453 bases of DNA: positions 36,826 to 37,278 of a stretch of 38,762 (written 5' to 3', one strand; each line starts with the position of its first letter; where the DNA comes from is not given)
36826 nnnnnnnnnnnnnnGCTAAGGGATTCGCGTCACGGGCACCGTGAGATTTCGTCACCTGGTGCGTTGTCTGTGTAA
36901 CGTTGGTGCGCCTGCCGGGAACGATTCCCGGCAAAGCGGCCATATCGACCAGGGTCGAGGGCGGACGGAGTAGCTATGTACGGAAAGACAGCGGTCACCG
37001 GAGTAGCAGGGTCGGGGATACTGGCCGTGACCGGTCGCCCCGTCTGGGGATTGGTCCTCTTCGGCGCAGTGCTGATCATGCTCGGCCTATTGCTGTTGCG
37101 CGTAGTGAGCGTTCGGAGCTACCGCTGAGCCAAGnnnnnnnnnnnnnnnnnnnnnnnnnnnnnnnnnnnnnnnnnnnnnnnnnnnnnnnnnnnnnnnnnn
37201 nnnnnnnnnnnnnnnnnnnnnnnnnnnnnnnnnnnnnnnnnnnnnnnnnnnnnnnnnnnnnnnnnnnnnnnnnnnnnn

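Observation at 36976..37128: A free-standing 50-aa gene encoding only an LAxTG-type sorting signal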

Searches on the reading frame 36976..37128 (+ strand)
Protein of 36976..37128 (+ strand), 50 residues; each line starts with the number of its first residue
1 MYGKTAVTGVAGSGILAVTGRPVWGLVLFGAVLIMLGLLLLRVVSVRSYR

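Call 4: search_protein_families(library=ncbifam, proteins=[window:36976-37128:+], max_evalue=1)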
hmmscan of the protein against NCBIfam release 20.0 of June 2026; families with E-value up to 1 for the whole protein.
window:36976-37128:+ (50 aa): 2 families
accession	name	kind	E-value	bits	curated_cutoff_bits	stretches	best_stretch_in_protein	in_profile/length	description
NF058583.1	LAXTG_small_WW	exception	0.002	17.8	65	1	8-47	9-49/54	LAXTG motif-containing small protein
TIGR03920.1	T7SS_EccD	equivalog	0.027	13.3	94.95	1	4-47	177-221/455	type VII secretion integral membrane protein EccD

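Call 5: search_protein_families(library=pfam, proteins=[window:36976-37128:+], max_evalue=1)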
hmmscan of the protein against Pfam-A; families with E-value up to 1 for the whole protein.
window:36976-37128:+ (50 aa): 2 families
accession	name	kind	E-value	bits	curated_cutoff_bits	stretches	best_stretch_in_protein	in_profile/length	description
PF25587.1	Rv2743c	-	0.39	10.8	27.7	1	5-50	38-81/237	Rv2743c family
PF05140.19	ResB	-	0.48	9.6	24.6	1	16-46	422-452/486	ResB-like family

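Call 7: find_homologous_proteins(query=window:36976-37125:+, max_evalue=10)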
Query window:36976-37125:+ (50 aa): 1 proteins with E <= 10 among 77 candidates.
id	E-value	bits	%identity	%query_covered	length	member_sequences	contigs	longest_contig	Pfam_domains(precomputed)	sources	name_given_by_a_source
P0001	1.3e-19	86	92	100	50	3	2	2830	-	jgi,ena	-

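Call 32: find_homologous_proteins(query=A1, max_evalue=1)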
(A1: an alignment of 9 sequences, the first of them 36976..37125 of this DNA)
Query A1 (9 sequences) (50 aa, profile of the alignment): 78 proteins with E <= 1 among 8000 candidates.
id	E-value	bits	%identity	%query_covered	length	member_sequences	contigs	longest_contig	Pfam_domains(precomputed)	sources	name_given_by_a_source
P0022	8.5e-19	85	65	96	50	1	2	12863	-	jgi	jgi:hypothetical protein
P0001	5.0e-18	82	92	100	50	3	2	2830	-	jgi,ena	-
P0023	1.1e-17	81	62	94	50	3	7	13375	-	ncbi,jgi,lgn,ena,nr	ncbi:MAG: hypothetical protein QOF20_3395 [Acidimicrobiaceae bacterium]|jgi:hypothetical protein|nr:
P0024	2.4e-17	80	68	94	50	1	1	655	-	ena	-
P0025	4.7e-15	73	58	96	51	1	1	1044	-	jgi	jgi:4-amino-4-deoxy-L-arabinose transferase-like glycosyltransferase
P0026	2.1e-14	71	41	64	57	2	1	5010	-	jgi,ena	-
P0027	2.8e-14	70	65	96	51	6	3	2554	-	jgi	jgi:hypothetical protein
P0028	3.6e-14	70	38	74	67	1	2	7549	-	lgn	-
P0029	1.5e-13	68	57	94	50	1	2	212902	-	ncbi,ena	-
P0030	2.1e-13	68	47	90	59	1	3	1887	-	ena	-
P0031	4.8e-13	67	-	-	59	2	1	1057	-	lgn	-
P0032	5.0e-13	66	40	96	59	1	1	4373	-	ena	-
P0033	1.1e-12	65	-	-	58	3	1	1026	-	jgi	jgi:hypothetical protein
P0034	2.0e-12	65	48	88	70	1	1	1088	-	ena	-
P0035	2.5e-12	64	-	-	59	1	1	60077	-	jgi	jgi:hypothetical protein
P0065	2.3e-6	45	-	-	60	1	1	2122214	-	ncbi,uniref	ncbi:hypothetical protein [Promicromonospora sp. NPDC019610]|uniref:hypothetical protein n=1 Tax=Pro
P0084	9.5e-3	34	-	-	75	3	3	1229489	-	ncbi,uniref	ncbi:hypothetical protein [Leifsonia aquatica]|uniref:hypothetical protein n=1 Tax=Leifsonia aquatic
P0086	1.4e-2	33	-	-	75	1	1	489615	-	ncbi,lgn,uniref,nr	ncbi:LPXTG-motif cell wall anchor domain-containing protein [Cellulosimicrobium aquatile]|uniref:LPX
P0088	1.8e-2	33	38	100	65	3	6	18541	-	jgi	jgi:hypothetical protein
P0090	2.8e-2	32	41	68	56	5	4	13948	-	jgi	jgi:hypothetical protein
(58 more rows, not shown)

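Call 34: find_encoding_contigs(protein=P0084, flank=6000, max_places=1)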
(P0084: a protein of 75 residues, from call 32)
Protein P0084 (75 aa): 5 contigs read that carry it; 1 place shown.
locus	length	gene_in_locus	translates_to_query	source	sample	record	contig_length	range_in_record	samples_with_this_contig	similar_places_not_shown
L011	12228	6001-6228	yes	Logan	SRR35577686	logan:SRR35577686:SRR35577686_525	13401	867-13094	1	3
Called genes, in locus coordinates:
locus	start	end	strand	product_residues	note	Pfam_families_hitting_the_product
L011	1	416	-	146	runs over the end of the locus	PF13452:FAS1_DH_region, PF22622:MFE-2_hydrat-2_N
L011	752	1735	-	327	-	PF00892:EamA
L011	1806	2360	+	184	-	PF07336:ABATE, PF11706:zf-CGNR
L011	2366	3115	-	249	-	PF13384:HTH_23 (faint), PF13936:HTH_38, PF08279:HTH_11 (faint), PF12802:MarR_2, PF01047:MarR (weak), PF27059:HTH_MmpR5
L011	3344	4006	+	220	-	PF13349:DUF4097 (weak)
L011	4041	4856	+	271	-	PF00561:Abhydrolase_1, PF12146:Hydrolase_4 (faint), PF12697:Abhydrolase_6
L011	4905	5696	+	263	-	PF01073:3Beta_HSD, PF01370:Epimerase, PF13460:NAD_binding_10, PF16363:GDP_Man_Dehyd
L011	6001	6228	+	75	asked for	-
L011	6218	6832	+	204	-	-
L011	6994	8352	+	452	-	PF13641:Glyco_tranf_2_3, PF00535:Glycos_transf_2, PF13506:Glyco_transf_21, PF13632:Glyco_trans_2_3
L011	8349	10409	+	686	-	PF01757:Acyl_transf_3, PF19040:SGNH, PF04311:DUF459 (weak)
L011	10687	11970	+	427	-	PF01979:Amidohydro_1, PF07969:Amidohydro_3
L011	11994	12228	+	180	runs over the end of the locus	?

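Call 35: find_encoding_contigs(protein=P0065, flank=6000, max_places=1)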
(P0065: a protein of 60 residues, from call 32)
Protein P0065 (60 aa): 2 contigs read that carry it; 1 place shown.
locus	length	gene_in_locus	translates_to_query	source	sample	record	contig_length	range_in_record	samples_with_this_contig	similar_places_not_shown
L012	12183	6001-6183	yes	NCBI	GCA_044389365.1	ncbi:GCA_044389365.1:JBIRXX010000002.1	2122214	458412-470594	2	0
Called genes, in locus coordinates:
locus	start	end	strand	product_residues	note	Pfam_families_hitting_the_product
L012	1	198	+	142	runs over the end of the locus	PF01638:HxlR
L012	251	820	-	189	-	PF00440:TetR_N, PF17937:TetR_C_28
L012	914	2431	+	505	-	PF00083:Sugar_tr (weak), PF07690:MFS_1, PF12832:MFS_1_like (faint)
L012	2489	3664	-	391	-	PF02350:Epimerase_2, PF13692:Glyco_trans_1_4 (weak)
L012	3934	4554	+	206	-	PF09721:Exosortase_EpsH (weak)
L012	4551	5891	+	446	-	PF13641:Glyco_tranf_2_3, PF00535:Glycos_transf_2, PF13506:Glyco_transf_21, PF13632:Glyco_trans_2_3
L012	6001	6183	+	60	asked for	-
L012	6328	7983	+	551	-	PF27133:YfdI_N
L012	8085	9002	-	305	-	PF17803:Cadherin_4, PF17892:Cadherin_5, PF17963:Big_9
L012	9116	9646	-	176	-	-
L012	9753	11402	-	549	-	PF17892:Cadherin_5, PF17963:Big_9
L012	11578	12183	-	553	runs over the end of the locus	PF17892:Cadherin_5, PF17963:Big_9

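Call 36: find_encoding_contigs(protein=P0090, flank=6000, max_places=1)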
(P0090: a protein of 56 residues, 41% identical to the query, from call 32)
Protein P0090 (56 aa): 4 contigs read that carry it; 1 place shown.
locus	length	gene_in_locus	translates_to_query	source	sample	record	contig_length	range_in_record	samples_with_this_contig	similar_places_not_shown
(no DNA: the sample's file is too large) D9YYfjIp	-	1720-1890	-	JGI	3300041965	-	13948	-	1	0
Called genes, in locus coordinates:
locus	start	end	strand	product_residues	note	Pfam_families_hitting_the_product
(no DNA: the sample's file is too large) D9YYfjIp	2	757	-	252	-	?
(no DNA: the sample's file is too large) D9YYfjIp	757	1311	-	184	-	-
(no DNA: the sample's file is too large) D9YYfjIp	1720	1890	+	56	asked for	-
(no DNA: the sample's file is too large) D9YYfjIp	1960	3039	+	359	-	PF02350:Epimerase_2, PF13579:Glyco_trans_4_4 (weak)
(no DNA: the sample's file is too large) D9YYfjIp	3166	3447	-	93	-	-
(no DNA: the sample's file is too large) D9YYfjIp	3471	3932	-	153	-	-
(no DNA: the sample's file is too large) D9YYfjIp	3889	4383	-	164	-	-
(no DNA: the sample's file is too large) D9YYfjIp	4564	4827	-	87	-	-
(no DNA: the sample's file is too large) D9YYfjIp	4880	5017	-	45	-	-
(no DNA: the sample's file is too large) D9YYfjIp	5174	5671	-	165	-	-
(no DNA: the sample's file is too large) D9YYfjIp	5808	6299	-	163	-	-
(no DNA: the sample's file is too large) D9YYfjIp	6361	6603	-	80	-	-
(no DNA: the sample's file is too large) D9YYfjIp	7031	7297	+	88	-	-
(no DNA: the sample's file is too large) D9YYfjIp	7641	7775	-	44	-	-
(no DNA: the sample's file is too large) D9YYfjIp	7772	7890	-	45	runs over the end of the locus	-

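Call 37: search_protein_families(library=ncbifam, proteins=[L011:6218-6829:+, L011:6994-8349:+, L012:3934-4551:+, L012:4551-5888:+, L012:6328-7980:+, P0084, P0065, P0090, P0086, P0088], max_evalue=0.01)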
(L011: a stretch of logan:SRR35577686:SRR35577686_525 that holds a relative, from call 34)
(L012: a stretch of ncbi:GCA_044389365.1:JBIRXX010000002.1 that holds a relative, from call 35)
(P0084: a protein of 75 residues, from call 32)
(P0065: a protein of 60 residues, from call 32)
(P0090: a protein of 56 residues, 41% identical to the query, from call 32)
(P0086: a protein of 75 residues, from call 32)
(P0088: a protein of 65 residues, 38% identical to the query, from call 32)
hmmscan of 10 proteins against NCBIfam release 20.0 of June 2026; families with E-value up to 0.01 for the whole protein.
L011:6218-6829:+ (204 aa): 6 families
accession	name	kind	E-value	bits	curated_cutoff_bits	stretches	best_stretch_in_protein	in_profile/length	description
NF012138.0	exosort_XrtR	exception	4.2e-61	205.8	150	1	29-187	1-159/160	exosortase R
NF033767.0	exosort_XrtS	exception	8.1e-18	64.8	145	1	29-184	3-155/155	exosortase S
NF012139.0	exosort_XrtP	exception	1e-06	28.7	200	1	30-186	2-158/159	exosortase P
TIGR04178.1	exo_archaeo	signature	6.9e-06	26.3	23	1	96-182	7-94/97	exosortase/archaeosortase family protein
TIGR04177.1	exosort_XrtH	exception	0.00055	20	86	1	88-178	64-149/158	exosortase H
NF033464.1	cyanoexo_CrtC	exception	0.0011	18.5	225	1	99-168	193-259/278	cyanoexosortase C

L011:6994-8349:+ (452 aa): 10 families
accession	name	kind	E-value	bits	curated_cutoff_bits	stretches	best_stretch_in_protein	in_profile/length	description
NF053846.1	glyco_with_XrtP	equivalog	2.2e-78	263.9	520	1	54-430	38-439/440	XrtP-associated glycosyltransferase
TIGR03937.1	PgaC_IcaA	equivalog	1e-25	90.6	422.3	1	60-419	48-393/407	poly-beta-1,6-N-acetyl-D-glucosamine synthase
NF041865.1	EpsU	equivalog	1e-10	41.2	700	1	45-324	27-300/394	exopolysaccharide biosynthesis GT2 family glycosyltransferase EpsU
TIGR03965.1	mycofact_glyco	equivalog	9.1e-08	31.4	280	1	62-316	79-325/467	mycofactocin biosynthesis glycosyltransferase MftF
TIGR04182.1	glyco_TIGR04182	equivalog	2.7e-06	27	325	1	62-136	5-72/293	S-layer glycoprotein N-glycosyltransferase AglJ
NF010496.0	PRK13915.1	equivalog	4.7e-06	25.9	262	1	62-135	36-115/307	glucosyl-3-phosphoglycerate synthase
TIGR04283.1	glyco_like_mftF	equivalog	1.4e-05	24.8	182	1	62-258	4-173/221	TIGR04283 family arsenosugar biosynthesis glycosyltransferase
TIGR04242.1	nodulat_NodC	equivalog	0.00094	18.2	550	1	62-288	53-281/395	chitooligosaccharide synthase NodC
TIGR03030.1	CelA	equivalog_domain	0.0014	16.7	699.1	1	231-294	318-380/714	UDP-forming cellulose synthase catalytic subunit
NF058614.1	PPMAGASynPpgS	equivalog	0.0015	18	370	1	59-137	2-73/226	polyprenyl-phospho-N-acetylgalactosaminyl synthase PpgS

L012:3934-4551:+ (206 aa): 6 families
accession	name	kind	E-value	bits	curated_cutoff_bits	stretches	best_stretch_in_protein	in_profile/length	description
NF012138.0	exosort_XrtR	exception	2.4e-19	70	150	1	29-185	1-155/160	exosortase R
NF033767.0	exosort_XrtS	exception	2.8e-16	59.8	145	1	29-185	3-154/155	exosortase S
NF012139.0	exosort_XrtP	exception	7.8e-11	42.2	200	1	30-183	2-153/159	exosortase P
TIGR04178.1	exo_archaeo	signature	4.1e-09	36.6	23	1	93-184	2-93/97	exosortase/archaeosortase family protein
NF046081.1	exosort_XrtX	exception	0.0038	17.1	170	1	93-153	74-130/168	exosortase X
NF033464.1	cyanoexo_CrtC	exception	0.0047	16.5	225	1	94-177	183-267/278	cyanoexosortase C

L012:4551-5888:+ (446 aa): 12 families
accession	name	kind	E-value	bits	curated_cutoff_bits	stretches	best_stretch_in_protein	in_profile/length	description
NF053846.1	glyco_with_XrtP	equivalog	2.6e-85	286.7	520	1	49-431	34-440/440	XrtP-associated glycosyltransferase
TIGR03937.1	PgaC_IcaA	equivalog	2e-26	92.9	422.3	1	56-410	45-387/407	poly-beta-1,6-N-acetyl-D-glucosamine synthase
NF041865.1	EpsU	equivalog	4.4e-12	45.7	700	1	54-367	37-337/394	exopolysaccharide biosynthesis GT2 family glycosyltransferase EpsU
TIGR04283.1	glyco_like_mftF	equivalog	3.4e-08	33.3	182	1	62-257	5-173/221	TIGR04283 family arsenosugar biosynthesis glycosyltransferase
TIGR03965.1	mycofact_glyco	equivalog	1.9e-07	30.3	280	1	58-299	76-309/467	mycofactocin biosynthesis glycosyltransferase MftF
NF058614.1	PPMAGASynPpgS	equivalog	3.5e-07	29.9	370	1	58-160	2-90/226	polyprenyl-phospho-N-acetylgalactosaminyl synthase PpgS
TIGR04182.1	glyco_TIGR04182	equivalog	4.6e-07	29.5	325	1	58-137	2-74/293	S-layer glycoprotein N-glycosyltransferase AglJ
TIGR03030.1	CelA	equivalog_domain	5.8e-07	27.9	699.1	1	227-343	315-428/714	UDP-forming cellulose synthase catalytic subunit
NF010496.0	PRK13915.1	equivalog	6.5e-07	28.7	262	1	53-134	28-115/307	glucosyl-3-phosphoglycerate synthase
TIGR03469.1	HpnB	hypoth_equivalog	1.2e-05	24.5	379.25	1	53-188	41-177/386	hopene-associated glycosyltransferase HpnB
TIGR04242.1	nodulat_NodC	equivalog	0.0022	17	550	1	56-287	48-281/395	chitooligosaccharide synthase NodC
NF045692.1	OglycostaseCruG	equivalog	0.0026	16.7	600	1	56-132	41-122/386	2'-O-glycosyltransferase CruG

L012:6328-7980:+ (551 aa): 1 family
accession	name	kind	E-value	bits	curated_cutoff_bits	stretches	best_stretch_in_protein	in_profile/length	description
NF051875.1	glycan_WsfD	subfamily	5.4e-49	167.1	80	1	65-520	2-451/452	glycan biosynthesis hexose transferase WsfD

P0084 (75 aa): 0 families

P0065 (60 aa): 1 family
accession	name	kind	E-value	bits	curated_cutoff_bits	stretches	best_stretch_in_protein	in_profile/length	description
NF058583.1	LAXTG_small_WW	exception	1.3e-07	31.1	65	1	8-54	5-53/54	LAXTG motif-containing small protein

P0090 (56 aa): 2 families
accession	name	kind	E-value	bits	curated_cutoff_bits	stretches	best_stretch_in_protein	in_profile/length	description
NF058583.1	LAXTG_small_WW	exception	2.2e-17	62.4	65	1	1-52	1-51/54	LAXTG motif-containing small protein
NF058582.1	Microco_LAVTG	domain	1.6e-06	28.1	27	1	18-50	1-33/34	LAVTG motif-containing sortase-dependent surface protein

P0086 (75 aa): 4 families
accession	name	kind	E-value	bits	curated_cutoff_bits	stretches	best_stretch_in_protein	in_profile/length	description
NF058583.1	LAXTG_small_WW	exception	4.7e-05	23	65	1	4-51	6-50/54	LAXTG motif-containing small protein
TIGR01167.1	LPXTG_anchor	domain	0.0032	18.1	15.9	1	17-49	2-33/34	LPXTG cell wall anchor domain-containing protein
NF008528.1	PRK11463.1-2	subfamily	0.0058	16.7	40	1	16-56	14-54/109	FxsA family membrane protein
TIGR03773.1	anch_rpt_wall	hypoth_equivalog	0.0064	15.5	190.3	1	9-50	479-515/516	TIGR03773 family transporter-associated surface protein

P0088 (65 aa): 3 families
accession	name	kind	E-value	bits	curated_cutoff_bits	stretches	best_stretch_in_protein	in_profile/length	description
NF058583.1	LAXTG_small_WW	exception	4.4e-18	64.7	65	1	5-58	1-53/54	LAXTG motif-containing small protein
NF058582.1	Microco_LAVTG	domain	5.8e-07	29.5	27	1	22-54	1-33/34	LAVTG motif-containing sortase-dependent surface protein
TIGR02614.1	ftsW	equivalog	0.0099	15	337.5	1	4-58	150-206/357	putative lipid II flippase FtsW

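Call 71: search_protein_representatives(alignment_id=A6)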
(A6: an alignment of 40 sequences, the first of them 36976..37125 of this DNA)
Query: 40 sequences, 56 profile positions. Proteins with E-value up to 0.001 (for the whole library): 810; up to 1e-10: 29; up to 1e-30: 0. The best 150 are listed.
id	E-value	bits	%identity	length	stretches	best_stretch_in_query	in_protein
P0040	1.1e-15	73.2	-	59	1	1-54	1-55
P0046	1.2e-15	73.2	-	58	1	1-54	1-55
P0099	2.0e-14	69.2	-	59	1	1-54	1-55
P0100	3.2e-14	68.5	-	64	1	1-54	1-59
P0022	4.8e-14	68.0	-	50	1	1-52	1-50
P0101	8.6e-14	67.2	-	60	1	1-53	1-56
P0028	3.1e-13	65.4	-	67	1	1-55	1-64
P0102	6.6e-13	64.3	-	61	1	1-55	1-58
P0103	7.4e-13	64.2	-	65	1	1-53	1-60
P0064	8.8e-13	63.9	-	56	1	1-54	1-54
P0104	9.8e-13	63.8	-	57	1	1-52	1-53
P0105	1.4e-12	63.3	-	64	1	1-53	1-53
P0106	1.8e-12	62.9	-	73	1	1-54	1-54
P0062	2.2e-12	62.6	-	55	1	1-52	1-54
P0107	2.5e-12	62.5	-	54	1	1-54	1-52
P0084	1.0e-09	54.1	-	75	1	1-54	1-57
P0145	1.3e-09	53.8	-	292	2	1-53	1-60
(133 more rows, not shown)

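Call 83: predict_structure(alignment_id=A7)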
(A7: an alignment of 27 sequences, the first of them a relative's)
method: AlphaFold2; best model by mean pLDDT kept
length: 292 residues; sequences in the alignment: 27
mean_pLDDT: 76.3   pTM: 0.63
mean pLDDT of the five models: 76.3, 76.1, 76.2, 75.4, 75.0
residues with pLDDT >= 90: 140; 70-90: 50; 50-70: 46; < 50: 56
segments of 3 or more residues with pLDDT < 50: 1-30, 74-77, 79-91, 93-95, 289-292
pLDDT, mean of each block of 10 residues (from residue 1): 43 42 41 68 79 79 64 49 42 49 58 80 94 95 96 95 96 94 92 95 89 94 94 93 90 84 93 80 53 41
secondary structure, 60 per line:
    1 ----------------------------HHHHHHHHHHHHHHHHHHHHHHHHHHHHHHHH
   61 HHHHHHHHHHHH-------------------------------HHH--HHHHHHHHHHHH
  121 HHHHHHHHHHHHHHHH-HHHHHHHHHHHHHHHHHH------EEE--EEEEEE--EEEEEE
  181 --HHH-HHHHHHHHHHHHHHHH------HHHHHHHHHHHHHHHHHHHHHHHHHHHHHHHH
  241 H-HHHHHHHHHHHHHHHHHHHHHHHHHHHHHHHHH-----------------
elements in order: H29-72 H109-136 H138-155 E162-164 E167-172 E175-180 H187-202 H209-241 H243-275

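Call 101: list_cluster_members(proteins=[window:36976-37125:+, window:37784-38662:+, P0090, P0086])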
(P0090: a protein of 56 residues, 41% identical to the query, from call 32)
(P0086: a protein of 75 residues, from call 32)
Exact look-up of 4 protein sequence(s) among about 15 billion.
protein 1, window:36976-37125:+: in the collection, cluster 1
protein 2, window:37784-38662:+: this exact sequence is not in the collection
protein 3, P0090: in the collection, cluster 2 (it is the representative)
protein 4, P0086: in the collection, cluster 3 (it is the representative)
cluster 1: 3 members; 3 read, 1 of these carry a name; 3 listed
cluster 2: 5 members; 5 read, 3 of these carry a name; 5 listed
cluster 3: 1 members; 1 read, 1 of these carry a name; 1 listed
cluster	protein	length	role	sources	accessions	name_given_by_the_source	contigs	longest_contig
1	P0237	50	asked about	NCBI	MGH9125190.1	MAG: hypothetical protein ACRDZ8_10760 [Acidimicrobiales bacterium]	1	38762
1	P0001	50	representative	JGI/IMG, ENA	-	-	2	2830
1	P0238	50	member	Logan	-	-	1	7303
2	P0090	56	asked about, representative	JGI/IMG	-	hypothetical protein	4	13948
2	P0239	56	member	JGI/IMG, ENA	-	hypothetical protein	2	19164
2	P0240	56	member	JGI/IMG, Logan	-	hypothetical protein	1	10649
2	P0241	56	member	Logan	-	-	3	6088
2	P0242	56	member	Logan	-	-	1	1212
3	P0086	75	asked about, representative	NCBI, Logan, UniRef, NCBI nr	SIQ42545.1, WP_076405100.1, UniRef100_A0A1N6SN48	LPXTG-motif cell wall anchor domain-containing protein [Cellulosimicrobium aquatile] | LPXTG-motif cell wall anchor domain-containing protein n=1 Tax=Cellulosimicrobium ... | LPXTG cell wall anchor domain-containing protein [Cellulosimicrobium aquatile]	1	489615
